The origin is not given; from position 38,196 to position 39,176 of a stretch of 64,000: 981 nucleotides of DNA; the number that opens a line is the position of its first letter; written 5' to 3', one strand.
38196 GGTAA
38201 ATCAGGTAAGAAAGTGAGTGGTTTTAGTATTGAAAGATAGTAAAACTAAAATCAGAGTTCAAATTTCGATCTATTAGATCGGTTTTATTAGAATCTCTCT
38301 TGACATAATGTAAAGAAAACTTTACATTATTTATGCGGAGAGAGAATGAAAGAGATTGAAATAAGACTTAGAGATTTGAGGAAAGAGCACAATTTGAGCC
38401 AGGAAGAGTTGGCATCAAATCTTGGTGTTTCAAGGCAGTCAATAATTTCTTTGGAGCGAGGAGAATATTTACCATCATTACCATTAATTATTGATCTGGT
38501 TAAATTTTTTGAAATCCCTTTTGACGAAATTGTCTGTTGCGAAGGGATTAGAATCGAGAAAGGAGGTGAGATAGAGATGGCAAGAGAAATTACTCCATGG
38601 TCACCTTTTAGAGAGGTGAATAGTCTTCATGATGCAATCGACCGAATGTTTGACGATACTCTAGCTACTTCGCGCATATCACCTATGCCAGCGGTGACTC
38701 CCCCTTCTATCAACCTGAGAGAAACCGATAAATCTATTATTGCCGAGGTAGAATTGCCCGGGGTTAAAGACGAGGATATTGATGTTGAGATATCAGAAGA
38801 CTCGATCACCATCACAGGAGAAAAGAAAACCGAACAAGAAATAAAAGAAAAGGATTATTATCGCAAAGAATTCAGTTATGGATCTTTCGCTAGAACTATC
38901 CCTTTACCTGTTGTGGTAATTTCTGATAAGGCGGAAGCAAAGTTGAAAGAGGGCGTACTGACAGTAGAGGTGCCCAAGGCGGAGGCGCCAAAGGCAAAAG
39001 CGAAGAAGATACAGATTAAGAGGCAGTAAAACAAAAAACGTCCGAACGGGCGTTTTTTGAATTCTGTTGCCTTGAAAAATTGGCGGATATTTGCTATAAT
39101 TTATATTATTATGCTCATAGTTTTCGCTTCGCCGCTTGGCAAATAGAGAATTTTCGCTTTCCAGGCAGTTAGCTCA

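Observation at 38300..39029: In-frame XRE-HTH plus Hsp20 fusion with internal ribosome-binding site and palindromic operator in its own promoter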

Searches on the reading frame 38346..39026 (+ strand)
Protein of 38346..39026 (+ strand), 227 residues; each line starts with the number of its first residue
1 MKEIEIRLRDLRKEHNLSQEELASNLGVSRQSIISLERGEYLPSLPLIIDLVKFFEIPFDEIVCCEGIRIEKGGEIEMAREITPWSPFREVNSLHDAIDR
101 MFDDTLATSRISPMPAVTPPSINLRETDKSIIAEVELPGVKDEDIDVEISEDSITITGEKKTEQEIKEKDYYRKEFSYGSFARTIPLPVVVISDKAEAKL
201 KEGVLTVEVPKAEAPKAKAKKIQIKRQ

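Call 3: search_protein_families(library=pfam, proteins=[window:38346-39026:+], max_evalue=0.01)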
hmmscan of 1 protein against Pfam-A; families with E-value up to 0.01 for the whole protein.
window:38346-39026:+ (227 aa): 10 families
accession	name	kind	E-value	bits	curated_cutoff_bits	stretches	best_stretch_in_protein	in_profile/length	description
PF00011.27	HSP20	-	2.6e-21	76.1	20.8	1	126-225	4-102/102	Hsp20/alpha crystallin family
PF01381.28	HTH_3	-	3e-15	56.4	23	1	8-62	1-55/55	Helix-turn-helix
PF13560.12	HTH_31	-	2.2e-09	37.9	27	1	7-57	5-56/64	Helix-turn-helix domain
PF17886.7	ArsA_HSP20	-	4.9e-09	36.1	22.5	1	130-208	3-62/63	HSP20-like domain found in ArsA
PF12844.13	HTH_19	-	7.6e-09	35.8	30.2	1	7-61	3-57/64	Helix-turn-helix domain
PF04969.22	CS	-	0.0024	19.2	21.3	1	125-187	6-54/78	CS domain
PF13413.12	HTH_25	-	0.0025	18.1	24.6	1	7-41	1-35/62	Helix-turn-helix domain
PF04545.22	Sigma70_r4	-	0.0032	17.4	24.1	1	11-38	15-42/50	Sigma-70, region 4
PF08279.18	HTH_11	-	0.0065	16.8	25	0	11-33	9-32/55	HTH domain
PF13443.12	HTH_26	-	0.0072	17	22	0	7-63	1-58/63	Cro/C1-type HTH DNA-binding domain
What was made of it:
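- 38367..38531 (+): XRE/Cro-C1 helix-turn-helix domain (residues 8-62). The recognition helix S29-R30-Q31 is invariant in the family. Call 3 (PF01381).
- On HrcA/CIRCE heat-shock regulon: Call 3: no HrcA match.
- Checked: Pfam gives HTH_3 at residues 8-62 (E 3e-15) and HSP20 at residues 126-225 (E 2.6e-21) (call 3).
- Pfam finds HTH_3 plus HSP20 (call 3).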

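Call 4: search_protein_families(library=ncbifam, proteins=[window:38346-39026:+], max_evalue=0.01)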
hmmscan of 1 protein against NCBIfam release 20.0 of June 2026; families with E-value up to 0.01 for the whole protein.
window:38346-39026:+ (227 aa): 15 families
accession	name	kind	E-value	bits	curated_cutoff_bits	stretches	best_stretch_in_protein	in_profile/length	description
NF042420.1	Hsp18_Clos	equivalog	1.2e-21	77.3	195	1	87-225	6-147/147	heat shock protein Hsp18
NF041799.1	Hsp14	equivalog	2.9e-18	65.9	100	1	119-224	18-117/118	archaeal heat shock protein Hsp14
NF041800.1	Hsp20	equivalog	6.1e-16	58.4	140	1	118-224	72-161/162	archaeal heat shock protein Hsp20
NF041951.1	phage_RstR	subfamily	9.3e-11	42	80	1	4-69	3-68/108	RstR family transcriptional repressor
TIGR03070.1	couple_hipB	subfamily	9.3e-09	35.1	71.65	1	3-53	2-52/58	type II toxin-antitoxin system Y4mF family antitoxin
NF003162.0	PRK04140.1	equivalog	5e-07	29.1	263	1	7-59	130-182/317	transcriptional regulator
TIGR00270.2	TIGR00270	equivalog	6.9e-06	26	110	1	6-63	78-135/159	multiprotein bridging factor aMBF1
NF052239.1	antitox_spr1629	equivalog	7.1e-06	25.4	335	1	7-57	6-56/377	spr1629 family repressor/antitoxin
NF041575.1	antitoxPezA_Strep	equivalog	0.00031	20.8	290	1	8-66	6-64/158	type II toxin-antitoxin system antitoxin PezA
TIGR03830.1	CxxCG_CxxCG_HTH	subfamily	0.00046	20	61.8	1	7-46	69-108/127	type II TA system antitoxin MqsA family protein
NF008618.0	PRK11597.1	equivalog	0.0013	18.6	207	1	116-225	29-135/142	small heat shock chaperone IbpB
NF006015.0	PRK08154.1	subfamily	0.0013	18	204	1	3-101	30-125/314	anaerobic benzoate catabolism transcriptional regulator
NF007257.0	PRK09706.1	subfamily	0.002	17.9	101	1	4-43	6-45/135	transcriptional repressor DicA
NF007408.0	PRK09943.1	equivalog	0.0034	17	211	1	7-63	11-67/185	HTH-type transcriptional regulator PuuR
NF038139.1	Reg_Aceta_RamB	equivalog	0.0082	14.8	700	0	6-37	5-36/465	acetate metabolism transcriptional regulator RamB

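Call 5: find_homologous_proteins(query=window:38346-39026:+)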
Query window:38346-39026:+ (227 aa): 270 proteins with E <= 0.001 among 774 candidates; the best 120 are listed.
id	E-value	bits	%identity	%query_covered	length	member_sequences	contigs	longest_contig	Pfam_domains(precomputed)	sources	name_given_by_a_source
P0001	8.7e-140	481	100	100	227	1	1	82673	PF12844.14,PF01381.29,PF00011.28,PF17886.8,PF13560.13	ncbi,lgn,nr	ncbi:MAG: Hsp20 family protein [bacterium]|nr:Hsp20 family protein [bacterium]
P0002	9.5e-95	334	68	93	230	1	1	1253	PF12844.14,PF01381.29,PF00011.28,PF17886.8,PF13560.13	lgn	-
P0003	3.1e-94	333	68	100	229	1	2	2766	PF12844.14,PF01381.29,PF00011.28,PF17886.8,PF13560.13,PF13443.13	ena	-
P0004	3.3e-94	332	67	100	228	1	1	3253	PF12844.14,PF01381.29,PF00011.28,PF17886.8,PF13560.13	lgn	-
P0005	3.7e-94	332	68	95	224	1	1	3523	PF12844.14,PF27746.1,PF01381.29,PF00011.28,PF17886.8,PF13560.13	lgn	-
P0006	1.3e-93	331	68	100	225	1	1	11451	PF12844.14,PF01381.29,PF00011.28,PF17886.8,PF13560.13,PF13443.13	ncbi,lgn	-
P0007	6.7e-93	328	65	93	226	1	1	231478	PF12844.14,PF01381.29,PF00011.28,PF04969.23,PF17886.8,PF13560.13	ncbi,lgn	-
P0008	1.1e-87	311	65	92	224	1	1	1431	PF12844.14,PF01381.29,PF00011.28,PF17886.8,PF13560.13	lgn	-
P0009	1.8e-82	294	62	94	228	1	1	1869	PF12844.14,PF01381.29,PF00011.28,PF17886.8,PF13560.13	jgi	jgi:HSP20 family protein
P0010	1.1e-80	288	59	94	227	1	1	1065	PF12844.14,PF01381.29,PF00011.28,PF17886.8,PF13560.13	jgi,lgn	jgi:HSP20 family protein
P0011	3.9e-75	270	59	93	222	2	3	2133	PF12844.14,PF01381.29,PF00011.28,PF17886.8,PF13560.13,PF13443.13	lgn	-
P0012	1.1e-60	223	50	97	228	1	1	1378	PF12844.14,PF27746.1,PF01381.29,PF00011.28,PF17886.8,PF13560.13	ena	-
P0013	1.8e-60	222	50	99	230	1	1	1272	PF12844.14,PF01381.29,PF00011.28,PF13560.13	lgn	-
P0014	5.9e-60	221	50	98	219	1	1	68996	PF12844.14,PF01381.29,PF00011.28,PF17886.8,PF13560.13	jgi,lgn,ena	-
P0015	1.3e-59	219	49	93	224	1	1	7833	PF12844.14,PF01381.29,PF00011.28,PF17886.8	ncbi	ncbi:MAG: Hsp20 family protein, partial [bacterium]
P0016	4.0e-59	218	47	100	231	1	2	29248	PF12844.14,PF01381.29,PF00011.28,PF13560.13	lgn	-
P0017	7.8e-59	217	51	89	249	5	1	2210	PF12844.14,PF01381.29,PF00011.28,PF17886.8,PF13560.13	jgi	-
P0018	4.1e-56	208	48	98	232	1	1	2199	PF12844.14,PF01381.29,PF00011.28,PF17886.8,PF13560.13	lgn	-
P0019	4.9e-56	208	49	97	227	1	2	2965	PF12844.14,PF01381.29,PF00011.28,PF17886.8,PF13560.13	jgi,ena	-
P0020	1.3e-55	206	50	92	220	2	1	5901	PF12844.14,PF01381.29,PF00011.28,PF17886.8,PF13560.13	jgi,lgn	jgi:HSP20 family protein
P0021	7.4e-55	204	45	93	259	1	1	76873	PF12844.14,PF27746.1,PF01381.29,PF00011.28,PF24250.2,PF17886.8,PF13560.13,PF13443.13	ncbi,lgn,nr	ncbi:MAG: Hsp20 family protein [Patescibacteria group bacterium]|nr:Hsp20 family protein [Patescibac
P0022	7.2e-54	201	43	94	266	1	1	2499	PF12844.14,PF01381.29,PF00011.28,PF24250.2,PF17886.8,PF13560.13,PF13443.13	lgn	-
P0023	1.6e-53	200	43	96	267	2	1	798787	PF12844.14,PF01381.29,PF00011.28,PF17886.8,PF13560.13,PF13443.13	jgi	-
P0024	1.8e-53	199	45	97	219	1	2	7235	PF12844.14,PF01381.29,PF00011.28,PF13560.13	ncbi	-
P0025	4.0e-52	195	44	93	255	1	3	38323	PF12844.14,PF01381.29,PF00011.28,PF24250.2,PF17886.8,PF13560.13,PF13443.13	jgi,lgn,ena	-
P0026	4.4e-52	195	43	99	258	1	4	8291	PF12844.14,PF01381.29,PF00011.28,PF13560.13,PF13443.13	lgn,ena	-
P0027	5.6e-51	191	45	93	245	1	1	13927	PF12844.14,PF01381.29,PF00011.28,PF13560.13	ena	-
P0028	1.4e-50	190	43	94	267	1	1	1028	PF12844.14,PF01381.29,PF00011.28,PF17886.8,PF13560.13,PF13443.13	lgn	-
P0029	6.1e-50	188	42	99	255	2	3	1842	PF12844.14,PF27746.1,PF01381.29,PF00011.28,PF17886.8,PF13560.13,PF13443.13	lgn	-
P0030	6.4e-50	188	44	98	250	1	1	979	PF12844.14,PF27746.1,PF01381.29,PF00011.28,PF17886.8,PF13560.13,PF13443.13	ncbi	-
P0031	8.4e-50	187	40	94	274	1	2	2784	PF12844.14,PF27746.1,PF01381.29,PF00011.28,PF17886.8,PF13560.13,PF13443.13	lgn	-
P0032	9.7e-50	187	42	99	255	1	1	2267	PF12844.14,PF27746.1,PF01381.29,PF00011.28,PF17886.8,PF13560.13,PF13443.13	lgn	-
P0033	9.9e-50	187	42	99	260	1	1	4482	PF12844.14,PF13413.13,PF27746.1,PF01381.29,PF00011.28,PF24250.2,PF17886.8,PF13560.13,PF13443.13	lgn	-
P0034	1.4e-49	187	42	99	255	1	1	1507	PF12844.14,PF27746.1,PF01381.29,PF00011.28,PF17886.8,PF13560.13,PF13443.13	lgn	-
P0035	1.4e-49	187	43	99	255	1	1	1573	PF12844.14,PF27746.1,PF01381.29,PF00011.28,PF17886.8,PF13560.13,PF13443.13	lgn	-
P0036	2.1e-49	186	42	99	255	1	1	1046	PF12844.14,PF27746.1,PF01381.29,PF00011.28,PF17886.8,PF13560.13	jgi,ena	-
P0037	2.3e-49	186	43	91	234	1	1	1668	PF01381.29,PF00011.28,PF13560.13,PF13443.13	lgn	-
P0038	2.9e-49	186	44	93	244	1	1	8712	PF12844.14,PF01381.29,PF00011.28,PF17886.8,PF13560.13,PF13443.13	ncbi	-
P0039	3.2e-49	185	43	97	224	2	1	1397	PF12844.14,PF01381.29,PF00011.28,PF13560.13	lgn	-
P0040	6.9e-49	184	44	98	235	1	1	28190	PF12844.14,PF01381.29,PF00011.28,PF13560.13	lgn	-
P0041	1.7e-48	183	42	99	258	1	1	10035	PF12844.14,PF01381.29,PF00011.28,PF17886.8,PF13560.13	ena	-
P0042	2.7e-48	182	42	93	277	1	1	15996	PF12844.14,PF13413.13,PF27746.1,PF01381.29,PF00011.28,PF24250.2,PF13560.13,PF13443.13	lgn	-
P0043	6.7e-48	181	43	93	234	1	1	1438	PF12844.14,PF01381.29,PF00011.28,PF13560.13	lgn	-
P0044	1.2e-47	180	41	99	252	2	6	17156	PF12844.14,PF01381.29,PF00011.28,PF17886.8,PF13560.13,PF13443.13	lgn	-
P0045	3.8e-47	179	43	97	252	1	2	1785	PF12844.14,PF01381.29,PF00011.28,PF24250.2,PF17886.8,PF13560.13,PF13443.13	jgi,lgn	jgi:HSP20 family protein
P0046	7.7e-47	178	43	97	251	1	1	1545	PF12844.14,PF01381.29,PF00011.28,PF24250.2,PF17886.8,PF13560.13,PF13443.13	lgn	-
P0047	8.5e-47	178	41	99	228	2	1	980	PF12844.14,PF01381.29,PF00011.28,PF13560.13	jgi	jgi:HSP20 family protein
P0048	1.2e-46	177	40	100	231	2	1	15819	PF12844.14,PF01381.29,PF00011.28,PF13560.13,PF13443.13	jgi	-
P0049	1.7e-46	177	42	90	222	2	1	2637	PF12844.14,PF01381.29,PF00011.28,PF13560.13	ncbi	-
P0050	3.6e-46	175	41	94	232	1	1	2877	PF12844.14,PF01381.29,PF00011.28,PF13560.13,PF13443.13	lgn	-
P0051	7.0e-46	175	45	99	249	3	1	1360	PF12844.14,PF01381.29,PF00011.28,PF24250.2,PF17886.8,PF13560.13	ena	-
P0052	1.1e-45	174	41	94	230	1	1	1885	PF12844.14,PF01381.29,PF00011.28,PF13560.13,PF13443.13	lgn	-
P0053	1.4e-45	174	43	99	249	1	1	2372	PF12844.14,PF01381.29,PF00011.28,PF17886.8,PF13560.13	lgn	-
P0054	1.6e-45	173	42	99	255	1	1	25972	PF12844.14,PF01381.29,PF00011.28,PF24250.2,PF17886.8,PF13560.13,PF13443.13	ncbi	-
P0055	2.4e-45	173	41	100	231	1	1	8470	PF12844.14,PF01381.29,PF00011.28,PF13560.13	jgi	jgi:HSP20 family molecular chaperone IbpA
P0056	4.4e-45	172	41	99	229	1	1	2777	PF12844.14,PF13413.13,PF01381.29,PF00011.28,PF13560.13,PF13443.13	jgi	-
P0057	9.2e-45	171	40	100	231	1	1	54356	PF12844.14,PF01381.29,PF00011.28,PF13560.13,PF13443.13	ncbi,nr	ncbi:Hsp20 family protein [Candidatus Berkelbacteria bacterium]|nr:Hsp20 family protein [Candidatus 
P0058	1.2e-44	170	44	100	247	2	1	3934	PF12844.14,PF27746.1,PF01381.29,PF00011.28,PF17886.8,PF13560.13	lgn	-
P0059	3.1e-43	166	40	93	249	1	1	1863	PF12844.14,PF01381.29,PF00011.28,PF17886.8,PF13560.13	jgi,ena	-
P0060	4.4e-43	165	39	100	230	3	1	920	PF12844.14,PF01381.29,PF00011.28,PF13560.13,PF13443.13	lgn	-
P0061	5.6e-43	165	37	94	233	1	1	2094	PF12844.14,PF01381.29,PF00011.28,PF13560.13,PF13443.13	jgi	jgi:HSP20 family protein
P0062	1.5e-42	164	39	100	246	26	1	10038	PF12844.14,PF01381.29,PF00011.28,PF13560.13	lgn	-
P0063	4.1e-42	162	39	100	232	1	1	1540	PF12844.14,PF01381.29,PF00011.28,PF13560.13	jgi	jgi:HSP20 family protein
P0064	6.6e-42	162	40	94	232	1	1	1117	PF12844.14,PF01381.29,PF00011.28,PF13560.13,PF13443.13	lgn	-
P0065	8.3e-42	161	39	94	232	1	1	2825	PF12844.14,PF13413.13,PF01381.29,PF00011.28,PF13560.13,PF13443.13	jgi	-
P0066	1.9e-41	160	38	94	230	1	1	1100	PF12844.14,PF01381.29,PF00011.28,PF13560.13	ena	-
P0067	2.5e-40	156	38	99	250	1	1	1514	PF12844.14,PF01381.29,PF00011.28,PF13560.13,PF13443.13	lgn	-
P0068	6.5e-40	155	37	100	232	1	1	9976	PF12844.14,PF01381.29,PF00011.28,PF13560.13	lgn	-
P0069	8.3e-40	155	38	93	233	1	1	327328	PF12844.14,PF01381.29,PF00011.28,PF13560.13,PF13443.13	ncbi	-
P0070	1.5e-39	154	37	100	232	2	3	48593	PF12844.14,PF01381.29,PF00011.28,PF13560.13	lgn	-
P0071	3.4e-36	143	37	100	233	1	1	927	PF12844.14,PF01381.29,PF00011.28,PF04969.23,PF13560.13,PF13443.13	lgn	-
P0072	7.8e-31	125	38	100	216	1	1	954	PF12844.14,PF01381.29,PF00011.28,PF17886.8,PF13560.13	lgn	-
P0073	9.2e-29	119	42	60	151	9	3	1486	PF00011.28,PF17886.8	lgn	-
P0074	1.0e-28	118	48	64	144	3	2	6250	PF00011.28,PF17886.8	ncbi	ncbi:MAG: Hsp20/alpha crystallin family protein [Candidatus Brocadiales bacterium]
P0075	2.3e-27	114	39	62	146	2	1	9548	PF27746.1,PF00011.28,PF17886.8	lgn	-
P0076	1.7e-26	111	35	93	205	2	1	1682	PF12844.14,PF13413.13,PF01381.29,PF00011.28,PF13560.13,PF13443.13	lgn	-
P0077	2.3e-26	111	40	58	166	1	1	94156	PF00011.28,PF17886.8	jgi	jgi:HSP20 family protein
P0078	3.8e-26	110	36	93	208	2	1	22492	PF12844.14,PF13413.13,PF01381.29,PF00011.28,PF13560.13,PF13443.13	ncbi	-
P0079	5.8e-26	109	41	63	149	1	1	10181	PF00011.28,PF17886.8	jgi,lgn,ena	-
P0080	6.1e-26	109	41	63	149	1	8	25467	PF00011.28,PF17886.8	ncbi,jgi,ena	jgi:HSP20 family protein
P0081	1.8e-25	108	41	63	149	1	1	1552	PF00011.28,PF17886.8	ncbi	-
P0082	2.1e-25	108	42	63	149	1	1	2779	PF00011.28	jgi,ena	-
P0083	2.9e-25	107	43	63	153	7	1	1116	PF00011.28,PF17886.8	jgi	jgi:HSP20 family protein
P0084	3.1e-25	107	41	63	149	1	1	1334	PF00011.28,PF17886.8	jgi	-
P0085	4.2e-25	107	41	63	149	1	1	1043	PF00011.28,PF17886.8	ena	-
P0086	4.2e-25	107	36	97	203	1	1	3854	PF12844.14,PF13413.13,PF01381.29,PF00011.28,PF13560.13,PF13443.13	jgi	jgi:HSP20 family molecular chaperone IbpA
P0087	7.2e-25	106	40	63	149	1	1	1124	PF00011.28,PF17886.8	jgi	-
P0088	7.5e-25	106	41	63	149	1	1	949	PF00011.28,PF17886.8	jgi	jgi:HSP20 family protein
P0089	7.9e-25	106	41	63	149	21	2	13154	PF00011.28,PF17886.8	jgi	-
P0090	7.9e-25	106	41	63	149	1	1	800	PF00011.28,PF17886.8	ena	-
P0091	8.0e-25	106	41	63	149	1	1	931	PF00011.28,PF17886.8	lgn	-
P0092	9.0e-25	106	41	63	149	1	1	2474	PF00011.28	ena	-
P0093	9.5e-25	105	40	63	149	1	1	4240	PF00011.28,PF17886.8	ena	-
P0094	1.0e-24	105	38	93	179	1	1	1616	PF12844.14,PF01381.29,PF00011.28,PF13560.13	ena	-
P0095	1.0e-24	105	40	63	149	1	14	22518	PF00011.28,PF17886.8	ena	-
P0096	1.0e-24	105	40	63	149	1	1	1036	PF00011.28,PF17886.8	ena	-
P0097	1.1e-24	105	39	63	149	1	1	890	PF00011.28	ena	-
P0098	1.1e-24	105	42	63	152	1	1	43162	PF00011.28,PF17886.8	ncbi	-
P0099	1.2e-24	105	49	47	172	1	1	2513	PF27746.1,PF00011.28,PF17886.8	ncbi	-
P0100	1.2e-24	105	41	63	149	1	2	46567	PF00011.28,PF17886.8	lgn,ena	-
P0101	1.3e-24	105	40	63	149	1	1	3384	PF00011.28,PF17886.8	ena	-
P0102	1.3e-24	105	41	63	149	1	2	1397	PF00011.28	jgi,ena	-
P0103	1.4e-24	105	40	63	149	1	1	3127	PF00011.28,PF17886.8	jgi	-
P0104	1.9e-24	105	41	63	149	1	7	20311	PF00011.28,PF17886.8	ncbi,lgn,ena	-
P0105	2.2e-24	104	39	63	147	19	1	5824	PF00011.28,PF17886.8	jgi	jgi:HSP20 family protein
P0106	2.3e-24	104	41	63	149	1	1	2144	PF00011.28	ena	-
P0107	2.3e-24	104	40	63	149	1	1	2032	PF00011.28,PF17886.8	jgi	-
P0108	2.4e-24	104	41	63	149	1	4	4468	PF00011.28,PF17886.8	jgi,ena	-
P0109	3.0e-24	104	39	63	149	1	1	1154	PF00011.28,PF17886.8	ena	-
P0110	3.3e-24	104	41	63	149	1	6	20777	PF00011.28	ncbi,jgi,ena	ncbi:MAG: Hsp20/alpha crystallin family protein [Desulfobacterales bacterium]|jgi:HSP20 family prote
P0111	3.4e-24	104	36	93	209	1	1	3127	PF12844.14,PF13413.13,PF01381.29,PF00011.28,PF13560.13,PF13443.13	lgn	-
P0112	3.8e-24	104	38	63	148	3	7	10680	PF00011.28,PF17886.8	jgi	jgi:HSP20 family protein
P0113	4.1e-24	103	39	63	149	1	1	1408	PF00011.28,PF17886.8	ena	-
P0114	4.7e-24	103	39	63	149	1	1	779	PF00011.28,PF17886.8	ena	-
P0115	5.1e-24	103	40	63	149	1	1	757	PF00011.28,PF17886.8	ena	-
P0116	5.7e-24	103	39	63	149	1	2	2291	PF00011.28,PF17886.8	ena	-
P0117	6.5e-24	103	38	53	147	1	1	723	PF00011.28,PF17886.8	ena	-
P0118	6.6e-24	103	40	63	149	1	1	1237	PF00011.28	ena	-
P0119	6.7e-24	103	40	63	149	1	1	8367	PF00011.28,PF17886.8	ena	-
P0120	7.8e-24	103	40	63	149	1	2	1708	PF00011.28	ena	-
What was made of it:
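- More than 75 clusters at 90% identity carry both domains at 35-69% identity to the window protein (call 5).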

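Call 13: find_related_loci(query=A2, collection=genome_contigs, flank=3000)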
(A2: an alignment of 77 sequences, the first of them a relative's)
Query A2 (227 aa) in genome_contigs; peptide patterns used: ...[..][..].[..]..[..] (x = any residue, [..] = any of these).
58 stretches matched a pattern; 53 encode a relative of the query (tblastn E <= 1e-3); 53 distinct loci.
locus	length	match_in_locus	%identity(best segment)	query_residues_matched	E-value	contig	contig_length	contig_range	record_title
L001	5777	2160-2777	69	1-207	2e-94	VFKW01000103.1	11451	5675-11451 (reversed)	MAG: Candidatus Berkelbacteria bacterium isolate Bin_65_7 c_000005103657, whole genome shotgun sequence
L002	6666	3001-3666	45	7-226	5e-62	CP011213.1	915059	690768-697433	MAG: Berkelbacteria bacterium GW2011_GWE1_39_12, complete genome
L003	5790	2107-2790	49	1-227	8e-62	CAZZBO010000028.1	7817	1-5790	MAG TPA_asm: uncultured Candidatus Saccharibacteria bacterium isolate binchicken_co27_251 genome assembly, contig: NODE_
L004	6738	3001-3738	44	4-217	2e-61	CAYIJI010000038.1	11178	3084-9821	MAG TPA_asm: uncultured Candidatus Saccharibacteria bacterium isolate ERP119705_co23_573 genome assembly, contig: NODE_5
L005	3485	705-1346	46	4-213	1e-59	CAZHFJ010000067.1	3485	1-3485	MAG TPA_asm: uncultured Candidatus Saccharibacteria bacterium isolate SRP118108_co4_36 genome assembly, contig: NODE_363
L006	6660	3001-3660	44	2-210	1e-58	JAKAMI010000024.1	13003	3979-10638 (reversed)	MAG: bacterium isolate WY5.bin166 NODE_8162_length_13003_cov_1.765377, whole genome shotgun sequence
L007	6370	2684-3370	45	6-222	3e-57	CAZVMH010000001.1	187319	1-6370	MAG TPA_asm: uncultured Candidatus Saccharibacteria bacterium isolate binchicken_co79_39 genome assembly, contig: NODE_1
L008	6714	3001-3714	43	3-227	6e-56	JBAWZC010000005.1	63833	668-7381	MAG: Candidatus Berkelbacteria bacterium isolate ELA105 MAG105_5, whole genome shotgun sequence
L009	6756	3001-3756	43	4-222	1e-55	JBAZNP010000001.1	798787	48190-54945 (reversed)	MAG: Patescibacteria group bacterium isolate SO_2017_LW4_72 scaffold_15_c1_LW137-91_2017, whole genome shotgun sequence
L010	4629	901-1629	44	4-227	9e-56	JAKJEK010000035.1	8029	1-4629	MAG: Patescibacteria group bacterium isolate UR.bin185 UR_contig_28416, whole genome shotgun sequence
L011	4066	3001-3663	44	3-213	2e-55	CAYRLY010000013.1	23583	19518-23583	MAG TPA_asm: uncultured Candidatus Saccharibacteria bacterium isolate SRP263991_co2_422 genome assembly, contig: NODE_24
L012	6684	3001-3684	41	3-226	2e-54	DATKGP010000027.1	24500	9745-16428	MAG TPA_asm: Candidatus Saccharimonadales bacterium isolate SMAG_U14554 k141_131504, whole genome shotgun sequence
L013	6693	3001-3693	40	1-227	1e-53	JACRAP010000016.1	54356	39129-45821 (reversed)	MAG: Candidatus Berkelbacteria bacterium isolate NC_groundwater_1596_Pr3_B-0.1um_42_10 SR-2_scaffold_141_2422285, whole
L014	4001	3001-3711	41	4-213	1e-51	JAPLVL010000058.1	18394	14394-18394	MAG: Candidatus Berkelbacteria bacterium isolate LacPavin_0818_WC55_MAG_43_8 LacPavin_0818_WC55_scaffold_19565, whole ge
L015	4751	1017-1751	42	3-227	1e-51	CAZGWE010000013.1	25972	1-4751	MAG TPA_asm: uncultured Candidatus Saccharibacteria bacterium isolate binchicken_co251_1001 genome assembly, contig: NOD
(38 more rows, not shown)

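Call 35: find_encoding_contigs(protein=P0001, flank=1000, max_places=3)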
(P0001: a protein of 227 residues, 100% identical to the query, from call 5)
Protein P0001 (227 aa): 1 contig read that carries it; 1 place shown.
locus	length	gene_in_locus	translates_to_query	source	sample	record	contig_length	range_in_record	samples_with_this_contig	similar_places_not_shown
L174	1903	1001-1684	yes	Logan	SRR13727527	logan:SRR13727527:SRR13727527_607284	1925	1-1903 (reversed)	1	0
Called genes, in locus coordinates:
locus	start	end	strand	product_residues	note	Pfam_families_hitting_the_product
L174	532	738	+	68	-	PF04945:YHS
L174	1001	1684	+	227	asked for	PF01381:HTH_3, PF12844:HTH_19, PF13560:HTH_31, PF00011:HSP20, PF17886:ArsA_HSP20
